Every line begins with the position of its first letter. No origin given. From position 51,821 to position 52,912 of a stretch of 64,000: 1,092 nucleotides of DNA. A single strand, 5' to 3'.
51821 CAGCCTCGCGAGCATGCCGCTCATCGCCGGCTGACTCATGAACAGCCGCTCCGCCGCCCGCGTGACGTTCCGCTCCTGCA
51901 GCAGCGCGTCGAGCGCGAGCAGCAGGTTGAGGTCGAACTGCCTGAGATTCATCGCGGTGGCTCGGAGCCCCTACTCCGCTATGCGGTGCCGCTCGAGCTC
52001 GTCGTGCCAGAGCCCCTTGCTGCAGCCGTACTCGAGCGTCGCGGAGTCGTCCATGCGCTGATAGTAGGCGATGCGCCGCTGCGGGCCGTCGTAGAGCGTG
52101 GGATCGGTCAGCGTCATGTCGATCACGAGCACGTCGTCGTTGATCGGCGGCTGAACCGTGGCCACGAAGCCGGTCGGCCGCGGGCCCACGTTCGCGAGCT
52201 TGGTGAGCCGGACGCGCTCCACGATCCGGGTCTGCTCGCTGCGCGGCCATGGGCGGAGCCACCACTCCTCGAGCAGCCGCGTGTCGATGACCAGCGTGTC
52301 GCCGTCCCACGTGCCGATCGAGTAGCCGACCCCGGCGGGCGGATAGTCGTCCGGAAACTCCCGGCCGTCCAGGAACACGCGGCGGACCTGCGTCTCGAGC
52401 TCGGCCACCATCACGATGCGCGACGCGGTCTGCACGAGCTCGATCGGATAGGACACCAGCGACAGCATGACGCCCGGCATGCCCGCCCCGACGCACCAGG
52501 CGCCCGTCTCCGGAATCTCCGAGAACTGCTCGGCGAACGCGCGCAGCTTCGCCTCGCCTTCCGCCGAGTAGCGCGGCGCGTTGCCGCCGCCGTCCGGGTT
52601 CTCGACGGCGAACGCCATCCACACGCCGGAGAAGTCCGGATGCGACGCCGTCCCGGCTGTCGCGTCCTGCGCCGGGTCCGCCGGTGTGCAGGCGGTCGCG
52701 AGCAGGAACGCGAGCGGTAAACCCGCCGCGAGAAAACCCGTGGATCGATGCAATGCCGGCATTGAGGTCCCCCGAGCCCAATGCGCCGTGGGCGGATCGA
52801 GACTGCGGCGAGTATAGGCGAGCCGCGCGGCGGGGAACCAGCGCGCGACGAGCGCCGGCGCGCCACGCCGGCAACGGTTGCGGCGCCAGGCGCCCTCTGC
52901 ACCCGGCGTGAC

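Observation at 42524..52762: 10-kb co-oriented array mixing the module with three MBL-fold hydrolases and a LysR regulator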

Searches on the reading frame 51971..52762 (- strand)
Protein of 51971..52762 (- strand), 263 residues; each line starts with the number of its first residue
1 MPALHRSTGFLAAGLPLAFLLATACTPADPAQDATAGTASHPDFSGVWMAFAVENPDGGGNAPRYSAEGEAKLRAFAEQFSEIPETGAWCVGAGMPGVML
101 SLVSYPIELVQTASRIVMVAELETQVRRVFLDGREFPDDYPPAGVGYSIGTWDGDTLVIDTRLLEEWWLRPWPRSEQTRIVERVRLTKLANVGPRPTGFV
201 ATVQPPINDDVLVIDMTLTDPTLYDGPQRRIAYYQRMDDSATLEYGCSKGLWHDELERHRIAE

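Call 3: search_protein_families(library=pfam, proteins=[window:51971-52762:-], max_evalue=0.01)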
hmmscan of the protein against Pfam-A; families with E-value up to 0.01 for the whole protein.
window:51971-52762:- (263 aa): 0 families

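Call 4: search_protein_families(library=ncbifam, proteins=[window:51971-52762:-], max_evalue=0.01)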
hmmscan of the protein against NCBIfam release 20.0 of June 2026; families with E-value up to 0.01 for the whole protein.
window:51971-52762:- (263 aa): 0 families

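Call 8: search_solved_structures(query=window:51971-52762:-, max_evalue=1)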
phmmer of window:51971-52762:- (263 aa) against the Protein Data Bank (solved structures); distinct sequences matched with E-value up to 1: 5.
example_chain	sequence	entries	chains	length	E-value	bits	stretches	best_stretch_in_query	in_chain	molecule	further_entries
8tnf_A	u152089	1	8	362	0.14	14.5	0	53-134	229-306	DUF2090 domain-containing protein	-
8s7m_A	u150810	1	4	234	0.24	13.7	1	52-103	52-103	Phosphoglycerate mutase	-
8s6q_A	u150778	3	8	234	0.27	13.5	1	52-103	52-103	Phosphoglycerate mutase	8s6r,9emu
1vrq_A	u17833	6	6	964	0.38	13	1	160-253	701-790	Sarcosine oxidase alpha subunit | Subunit alpha of sarcosine oxidase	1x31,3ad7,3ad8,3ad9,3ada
2kjp_A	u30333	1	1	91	0.73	12.1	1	110-149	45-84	Uncharacterized protein ylbL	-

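Call 12: find_homologous_proteins(query=A1, max_evalue=0.00001)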
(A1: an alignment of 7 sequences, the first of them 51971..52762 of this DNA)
Query A1 (7 sequences) (263 aa, profile of the alignment): 6830 proteins with E <= 0.00001 among 8000 candidates; the best 120 are listed.
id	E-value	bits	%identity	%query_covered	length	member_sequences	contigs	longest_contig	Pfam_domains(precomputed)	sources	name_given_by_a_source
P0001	5.0e-94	333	33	30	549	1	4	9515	-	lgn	-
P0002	7.0e-86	306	29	48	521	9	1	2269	-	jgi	jgi:hypothetical protein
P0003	3.9e-84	301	33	42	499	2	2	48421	-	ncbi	-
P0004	1.6e-81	292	27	48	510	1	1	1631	-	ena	-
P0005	7.4e-79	283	30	43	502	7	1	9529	-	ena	-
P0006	7.5e-79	283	43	17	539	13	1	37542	-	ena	-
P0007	1.2e-78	283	40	26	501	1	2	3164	-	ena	-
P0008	2.4e-76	275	37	22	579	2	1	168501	-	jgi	jgi:hypothetical protein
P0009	1.9e-74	269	35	29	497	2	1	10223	-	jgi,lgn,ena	-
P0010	1.8e-73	266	100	99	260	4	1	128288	-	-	-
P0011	1.8e-73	266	-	-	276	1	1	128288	-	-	-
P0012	2.0e-60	223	67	98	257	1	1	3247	-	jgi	jgi:hypothetical protein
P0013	4.6e-60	222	77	95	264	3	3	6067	-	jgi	jgi:hypothetical protein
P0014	5.0e-60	222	33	16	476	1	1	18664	-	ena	-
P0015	6.5e-60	221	75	99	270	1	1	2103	-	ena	-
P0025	1.2e-58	217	-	-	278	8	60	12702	-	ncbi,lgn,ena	-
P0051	5.7e-57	212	67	94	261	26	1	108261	-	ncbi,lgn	-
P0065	1.6e-56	210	73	87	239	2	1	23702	-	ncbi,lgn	-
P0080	4.4e-56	209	22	33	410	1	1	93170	-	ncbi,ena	-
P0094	1.3e-55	207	-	-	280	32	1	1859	-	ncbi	-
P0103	2.1e-55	206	72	84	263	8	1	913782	-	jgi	jgi:hypothetical protein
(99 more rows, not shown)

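Call 13: find_encoding_contigs(protein=P0103, flank=10000, max_places=3)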
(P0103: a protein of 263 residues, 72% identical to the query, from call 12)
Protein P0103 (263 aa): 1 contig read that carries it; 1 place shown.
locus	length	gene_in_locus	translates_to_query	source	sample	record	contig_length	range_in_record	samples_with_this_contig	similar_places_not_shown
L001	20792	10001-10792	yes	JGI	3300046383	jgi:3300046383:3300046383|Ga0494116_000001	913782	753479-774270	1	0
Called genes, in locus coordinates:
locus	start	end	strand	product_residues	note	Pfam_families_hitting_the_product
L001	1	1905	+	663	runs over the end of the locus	PF05231:MASE1, PF08447:PAS_3, PF00512:HisKA (weak), PF02518:HATPase_c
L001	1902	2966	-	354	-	PF13449:Phytase-like (faint), PF01436:NHL (faint), PF08450:SGL (faint)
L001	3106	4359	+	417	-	PF06739:SBBP (faint)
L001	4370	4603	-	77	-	PF03994:DUF350 (weak)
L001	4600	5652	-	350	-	-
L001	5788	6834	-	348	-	PF08100:Dimerisation, PF00891:Methyltransf_2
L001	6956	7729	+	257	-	PF00005:ABC_tran, PF13304:AAA_21 (faint)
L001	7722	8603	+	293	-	PF00528:BPD_transp_1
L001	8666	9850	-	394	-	-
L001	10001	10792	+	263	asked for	-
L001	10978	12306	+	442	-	PF07586:HXXSHH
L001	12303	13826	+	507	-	PF12796:Ank_2, PF00023:Ank (weak), PF13637:Ank_4 (weak), PF12796:Ank_2, PF13637:Ank_4, PF00023:Ank, PF12796:Ank_2, PF12796:Ank_2, +6 more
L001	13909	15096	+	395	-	PF00487:FA_desaturase, PF01610:DDE_Tnp_ISL3 (weak)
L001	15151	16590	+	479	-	PF13577:SnoaL_4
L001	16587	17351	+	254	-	PF13577:SnoaL_4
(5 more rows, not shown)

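Call 14: find_encoding_contigs(protein=P0051, flank=10000, max_places=3)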
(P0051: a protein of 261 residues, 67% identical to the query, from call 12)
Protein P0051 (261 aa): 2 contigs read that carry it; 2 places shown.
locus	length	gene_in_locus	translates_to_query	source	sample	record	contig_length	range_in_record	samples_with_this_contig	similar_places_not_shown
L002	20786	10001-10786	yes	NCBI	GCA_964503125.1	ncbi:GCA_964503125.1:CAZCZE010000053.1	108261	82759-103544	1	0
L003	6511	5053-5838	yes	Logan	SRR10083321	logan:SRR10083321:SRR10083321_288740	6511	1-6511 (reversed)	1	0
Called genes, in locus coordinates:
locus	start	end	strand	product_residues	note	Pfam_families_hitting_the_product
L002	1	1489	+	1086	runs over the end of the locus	PF07715:Plug, PF00593:TonB_dep_Rec_b-barrel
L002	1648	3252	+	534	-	PF04820:Trp_halogenase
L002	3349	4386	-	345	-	PF08100:Dimerisation, PF00891:Methyltransf_2, PF08242:Methyltransf_12 (weak), PF13649:Methyltransf_25 (weak)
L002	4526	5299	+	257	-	PF00005:ABC_tran, PF13304:AAA_21 (faint)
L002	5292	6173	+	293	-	PF00528:BPD_transp_1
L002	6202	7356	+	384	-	PF00389:2-Hacid_dh, PF02826:2-Hacid_dh_C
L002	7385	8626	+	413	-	PF01757:Acyl_transf_3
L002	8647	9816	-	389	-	PF13378:MR_MLE_C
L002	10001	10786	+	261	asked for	-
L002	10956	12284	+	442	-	PF07586:HXXSHH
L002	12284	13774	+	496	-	PF12796:Ank_2, PF13857:Ank_5 (faint), PF12796:Ank_2, PF00023:Ank (weak), PF13637:Ank_4, PF00023:Ank, PF13606:Ank_3 (weak), PF12796:Ank_2, +1 more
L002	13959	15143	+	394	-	PF00487:FA_desaturase, PF01610:DDE_Tnp_ISL3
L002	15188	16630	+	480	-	PF13577:SnoaL_4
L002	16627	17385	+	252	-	PF13577:SnoaL_4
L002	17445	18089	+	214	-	-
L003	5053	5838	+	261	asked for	-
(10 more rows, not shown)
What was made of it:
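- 51971..52762 (-): W7: 263-aa member of the 'WEGD' barrel family, probably a lipoprotein (LLATAC). It is a neighbour rather than part of the conserved core. Its 67-72% orthologs lie elsewhere (calls 13, 14).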

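Call 25: search_solved_structures(query=A2, max_evalue=10)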
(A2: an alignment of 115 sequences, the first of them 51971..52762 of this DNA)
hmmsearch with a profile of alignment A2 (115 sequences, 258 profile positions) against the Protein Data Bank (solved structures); distinct sequences matched with E-value up to 10: 0.
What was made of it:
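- On Calycin / FABP-like barrels (for the W family): No PDB sequence hit even with a 115-sequence profile (call 25).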

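Call 36: predict_structure(alignment_id=A2)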
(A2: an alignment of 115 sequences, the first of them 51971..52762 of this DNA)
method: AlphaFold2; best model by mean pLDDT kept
length: 263 residues; sequences in the alignment: 115
mean_pLDDT: 83.0   pTM: 0.78
mean pLDDT of the five models: 83.0, 82.7, 81.8, 81.2, 81.1
residues with pLDDT >= 90: 141; 70-90: 54; 50-70: 63; < 50: 5
segments of 3 or more residues with pLDDT < 50: none
pLDDT, mean of each block of 10 residues (from residue 1): 54 55 60 56 95 88 91 91 73 66 81 94 85 96 93 98 81 88 98 89 93 96 94 93 62 85 86
secondary structure, 60 per line:
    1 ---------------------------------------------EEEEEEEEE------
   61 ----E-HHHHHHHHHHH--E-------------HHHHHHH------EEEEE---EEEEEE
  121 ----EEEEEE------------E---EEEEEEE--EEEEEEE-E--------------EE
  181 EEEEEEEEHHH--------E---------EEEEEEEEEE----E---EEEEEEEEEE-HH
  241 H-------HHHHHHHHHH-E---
elements in order: E46-54 H67-77 H94-100 E107-111 E115-120 E125-130 E147-153 E156-162 E179-188 E210-219 E228-237 H249-258

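Call 38: fold_search(model_id=the predicted structure, library=pdb)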
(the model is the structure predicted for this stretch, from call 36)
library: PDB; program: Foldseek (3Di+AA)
matches with E <= 10: 1157; with E <= 0.001: 19
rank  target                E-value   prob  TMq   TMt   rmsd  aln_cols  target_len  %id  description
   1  7ry5_AAA              2.2e-04  1.00  0.34  0.58   6.5       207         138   15  Cellular Retinoic Acid Binding Protein II with Bound Inhibitor 4-[6-({4-[(fluorosulfonyl)oxy]phenyl}ethynyl)-4,4-dim (released 2021-12-15)
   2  4i9s                  3.0e-04  0.99  0.24  0.41  14.8       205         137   13  Crystal Structure of the R111K:R132L:Y134F:T54V:R59W Mutant of the Cellular Retinoic Acid Binding Protein Type II in Com (released 2013-10-09)
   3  2fs6_A                4.0e-04  1.00  0.32  0.57   7.2       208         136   14  Crystal Structure of Apo-Cellular Retinoic Acid Binding Protein Type II At 1.35 Angstroms Resolution (released 2006-09-19)
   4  4qgv_A                4.0e-04  1.00  0.33  0.56   6.0       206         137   15  Crystal structure of the R132K:R111L mutant of Cellular Retinoic Acid Binding ProteinII complexed with a synthetic lig (released 2015-01-28)
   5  3fa6_A                4.5e-04  1.00  0.34  0.57   6.4       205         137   14  Crystal structure of the R132K:Y134F:R111L:L121D:T54V mutant of cellular retinoic acid-binding protein II complexed wi (released 2009-10-27)
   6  5ogb                  4.8e-04  1.00  0.32  0.57   6.4       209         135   15  Human Cellular Retinoic Acid Binding Protein II (CRABPII) with bound synthetic retinoid DC360. (released 2018-10-24)
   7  1opa_A                5.0e-04  1.00  0.32  0.56   6.6       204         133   13  THE CRYSTAL STRUCTURES OF HOLO-AND APO-CELLULAR RETINOL BINDING PROTEIN II (released 1993-10-31)
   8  5hzq_A                5.3e-04  0.97  0.22  0.37  16.0       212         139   13  Crystal structure of cellular retinoic acid binding protein 2 (CRABP2)-aryl fluorosulfate covalent conjugate (released 2016-06-01)
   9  4qgw_A                6.0e-04  1.00  0.34  0.58   7.1       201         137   14  Crystal structure of the R132K:R111L:L121D mutant of Cellular Retinoic Acid Binding ProteinII complexed with a synthet (released 2015-01-28)
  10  8gdm                  6.7e-04  1.00  0.32  0.56   7.0       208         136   12  Crystal structure of human cellular retinol binding protein 1 in complex with {[3-(diphenylmethyl)-1,2,4-oxadiazol-5-yl] (released 2023-10-04)
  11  5ljd                  7.1e-04  1.00  0.33  0.57   6.7       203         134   12  Crystal structure of holo human CRBP1/K40L mutant (released 2017-01-18)
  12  5lje                  7.5e-04  1.00  0.32  0.56   6.9       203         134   12  Crystal structure of holo human CRBP1/K40L,Q108L mutant (released 2017-01-18)
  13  3d95_A                8.4e-04  1.00  0.34  0.58   6.4       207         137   15  Crystal Structure of the R132K:Y134F:R111L:L121E:T54V Mutant of Apo-Cellular Retinoic Acid Binding Protein Type II at  (released 2008-07-22)
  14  1xca_A                8.4e-04  0.97  0.22  0.38  15.4       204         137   11  APO-CELLULAR RETINOIC ACID BINDING PROTEIN II (released 1998-07-01)
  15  6bth_A                8.8e-04  1.00  0.31  0.53   7.3       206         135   12  Crystal structure of human cellular retinol binding protein 2 (CRBP2) in complex with 2-arachidonoylglycerol (2-AG) (released 2018-12-12)
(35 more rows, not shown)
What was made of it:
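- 51971..52762 (-): The AF2 model has pLDDT 83 and a calycin/FABP-like fold (calls 36, 38).
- On Calycin / FABP-like barrels (for the W family): Foldseek best E is 2e-4, probability 1.0, target-normalised TM 0.5-0.6 but query-normalised TM about 0.33 (calls 36, 38).
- Closest known: Intracellular lipid-binding proteins. Same: The top 46 of the 50 fold matches listed are iLBPs, and the four others are also FABP-like barrels (call 38).
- The top 46 of the 50 PDB matches listed are retinoid- or fatty-acid-binding proteins, best E 2e-4, target-normalised TM about 0.57 (calls 36, 38). The barrel fold is typical of small-ligand binders (call 38).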

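Call 54: search_protein_representatives(alignment_id=A2)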
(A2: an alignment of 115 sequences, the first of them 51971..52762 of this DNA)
Query: 115 sequences, 258 profile positions. Proteins with E-value up to 0.001 (for the whole library): 15180; up to 1e-10: 8330; up to 1e-30: 370. The best 150 are listed.
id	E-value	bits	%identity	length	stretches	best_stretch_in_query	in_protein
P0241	2.9e-94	331.6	-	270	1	16-256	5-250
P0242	1.0e-78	280.7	-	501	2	32-244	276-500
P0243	3.3e-70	252.8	-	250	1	13-179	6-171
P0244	7.2e-66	238.6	-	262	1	38-253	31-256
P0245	4.3e-62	226.2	-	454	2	38-246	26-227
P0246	2.6e-60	220.3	-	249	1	35-253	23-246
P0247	2.9e-60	220.2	-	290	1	16-257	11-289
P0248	2.4e-59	217.2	-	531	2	36-246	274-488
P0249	3.7e-57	210.0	-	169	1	37-181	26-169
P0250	1.4e-56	208.2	-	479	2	27-244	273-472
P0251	2.6e-56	207.2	-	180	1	9-175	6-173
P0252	1.3e-53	198.4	-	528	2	13-246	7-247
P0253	2.0e-53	197.8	-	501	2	24-247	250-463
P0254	5.3e-53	196.4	-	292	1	11-246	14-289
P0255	1.3e-52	195.1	-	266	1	7-243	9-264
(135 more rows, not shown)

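Call 55: list_cluster_members(proteins=[P0025, P0094, P0003, P0080, P0051, P0065, P0194, P0125])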
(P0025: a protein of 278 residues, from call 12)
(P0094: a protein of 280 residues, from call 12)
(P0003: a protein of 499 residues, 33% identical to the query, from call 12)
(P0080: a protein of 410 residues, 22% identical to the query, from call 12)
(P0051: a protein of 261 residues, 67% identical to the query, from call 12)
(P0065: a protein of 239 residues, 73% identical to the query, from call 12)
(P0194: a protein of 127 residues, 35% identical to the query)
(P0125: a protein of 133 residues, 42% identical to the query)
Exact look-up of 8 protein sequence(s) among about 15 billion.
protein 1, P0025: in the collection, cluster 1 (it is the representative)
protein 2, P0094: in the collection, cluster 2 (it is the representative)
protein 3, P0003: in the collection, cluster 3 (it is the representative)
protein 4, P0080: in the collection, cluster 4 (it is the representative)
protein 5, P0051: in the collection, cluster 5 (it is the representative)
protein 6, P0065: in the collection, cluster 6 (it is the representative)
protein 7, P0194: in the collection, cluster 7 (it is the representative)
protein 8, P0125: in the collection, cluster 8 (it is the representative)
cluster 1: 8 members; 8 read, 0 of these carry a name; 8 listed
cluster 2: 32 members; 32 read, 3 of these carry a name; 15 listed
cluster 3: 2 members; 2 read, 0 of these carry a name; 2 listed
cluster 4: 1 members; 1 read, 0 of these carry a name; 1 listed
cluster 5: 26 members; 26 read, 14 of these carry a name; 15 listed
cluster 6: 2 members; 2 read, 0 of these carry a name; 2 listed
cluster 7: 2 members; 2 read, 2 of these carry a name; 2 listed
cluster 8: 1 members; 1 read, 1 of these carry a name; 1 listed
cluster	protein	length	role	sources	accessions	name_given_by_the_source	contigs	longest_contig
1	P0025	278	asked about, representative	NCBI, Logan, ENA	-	-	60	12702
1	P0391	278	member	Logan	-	-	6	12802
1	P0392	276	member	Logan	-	-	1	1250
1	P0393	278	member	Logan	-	-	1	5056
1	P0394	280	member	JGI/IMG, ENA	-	-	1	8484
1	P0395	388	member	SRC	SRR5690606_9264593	-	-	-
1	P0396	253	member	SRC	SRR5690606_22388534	-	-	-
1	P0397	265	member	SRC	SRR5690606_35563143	-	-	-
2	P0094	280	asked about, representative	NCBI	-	-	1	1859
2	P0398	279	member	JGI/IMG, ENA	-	hypothetical protein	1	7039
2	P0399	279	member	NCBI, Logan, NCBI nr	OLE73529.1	MAG: hypothetical protein AUG12_05100 [Acidobacteria bacterium 13_1_20CM_2_57_8]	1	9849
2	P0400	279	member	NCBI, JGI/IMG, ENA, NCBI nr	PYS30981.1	MAG: hypothetical protein DMG11_03025 [Acidobacteria bacterium] | MAG: hypothetical protein DMG11_03025 [Acidobacteriota bacterium]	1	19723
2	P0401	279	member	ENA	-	-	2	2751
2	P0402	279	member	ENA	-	-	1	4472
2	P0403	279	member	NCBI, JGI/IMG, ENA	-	-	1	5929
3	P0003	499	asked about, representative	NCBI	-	-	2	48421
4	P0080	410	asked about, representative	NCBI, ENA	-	-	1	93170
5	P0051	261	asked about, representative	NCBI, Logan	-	-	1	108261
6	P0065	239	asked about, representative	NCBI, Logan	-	-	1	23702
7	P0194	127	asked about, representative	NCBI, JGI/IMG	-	hypothetical protein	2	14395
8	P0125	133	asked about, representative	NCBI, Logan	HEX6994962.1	MAG TPA: DUF6152 family protein [Gammaproteobacteria bacterium]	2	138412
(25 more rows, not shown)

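Call 56: find_encoding_contigs(protein=P0003, flank=9000, max_places=2)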
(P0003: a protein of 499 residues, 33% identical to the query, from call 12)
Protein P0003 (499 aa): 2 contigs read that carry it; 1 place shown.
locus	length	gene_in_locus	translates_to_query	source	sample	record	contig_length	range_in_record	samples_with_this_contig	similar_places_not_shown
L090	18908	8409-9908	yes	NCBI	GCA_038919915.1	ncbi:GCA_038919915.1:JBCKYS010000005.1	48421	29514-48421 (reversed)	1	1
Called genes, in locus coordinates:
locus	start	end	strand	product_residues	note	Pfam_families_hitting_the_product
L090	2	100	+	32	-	?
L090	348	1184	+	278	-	PF13620:CarboxypepD_reg, PF13715:CarbopepD_reg_2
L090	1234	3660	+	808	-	PF25183:OMP_b-brl_4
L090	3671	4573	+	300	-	-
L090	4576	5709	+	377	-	PF00753:Lactamase_B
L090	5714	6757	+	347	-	PF01717:Meth_synt_2 (weak)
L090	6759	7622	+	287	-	PF01557:FAA_hydrolase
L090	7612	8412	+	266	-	PF17645:Amdase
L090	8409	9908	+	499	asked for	-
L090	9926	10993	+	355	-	PF02311:AraC_binding (faint), PF07883:Cupin_2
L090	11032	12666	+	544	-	PF00135:COesterase, PF20434:BD-FAE, PF07859:Abhydrolase_3 (faint)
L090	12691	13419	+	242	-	PF00392:GntR, PF07729:FCD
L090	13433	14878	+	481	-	PF07519:Tannase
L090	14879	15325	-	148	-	-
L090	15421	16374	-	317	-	-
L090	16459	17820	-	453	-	PF13006:Nterm_IS4, PF01609:DDE_Tnp_1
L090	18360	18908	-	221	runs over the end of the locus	-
